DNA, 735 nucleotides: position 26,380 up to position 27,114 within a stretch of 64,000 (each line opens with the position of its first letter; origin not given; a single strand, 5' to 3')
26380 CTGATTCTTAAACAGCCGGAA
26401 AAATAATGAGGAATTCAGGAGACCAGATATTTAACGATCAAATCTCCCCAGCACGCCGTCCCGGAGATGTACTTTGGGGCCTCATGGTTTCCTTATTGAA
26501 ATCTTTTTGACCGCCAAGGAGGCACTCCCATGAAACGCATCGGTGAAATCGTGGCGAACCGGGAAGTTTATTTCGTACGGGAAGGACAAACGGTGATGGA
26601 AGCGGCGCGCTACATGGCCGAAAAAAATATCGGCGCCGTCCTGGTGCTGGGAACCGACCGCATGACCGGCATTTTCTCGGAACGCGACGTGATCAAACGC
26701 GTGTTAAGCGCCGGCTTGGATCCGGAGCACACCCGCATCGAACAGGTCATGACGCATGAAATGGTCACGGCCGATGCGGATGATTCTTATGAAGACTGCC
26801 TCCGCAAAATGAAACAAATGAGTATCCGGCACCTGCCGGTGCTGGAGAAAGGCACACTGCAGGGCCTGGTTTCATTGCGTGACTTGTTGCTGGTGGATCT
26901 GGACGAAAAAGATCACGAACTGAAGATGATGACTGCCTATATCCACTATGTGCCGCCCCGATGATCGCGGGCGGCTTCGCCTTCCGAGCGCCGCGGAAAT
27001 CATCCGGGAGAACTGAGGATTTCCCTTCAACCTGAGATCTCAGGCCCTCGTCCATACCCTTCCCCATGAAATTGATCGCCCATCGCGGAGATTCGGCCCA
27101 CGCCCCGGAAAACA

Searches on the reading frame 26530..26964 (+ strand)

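Call 87: search_protein_families(library=pfam, max_evalue=0.01, proteins=[window:26530-26964:+])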
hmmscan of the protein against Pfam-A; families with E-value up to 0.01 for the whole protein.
window:26530-26964:+ (144 aa): 1 family
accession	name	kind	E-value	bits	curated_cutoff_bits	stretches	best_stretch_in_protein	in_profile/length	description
PF00571.33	CBS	-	1.2e-25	90.1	24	2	70-121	1-53/57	CBS domain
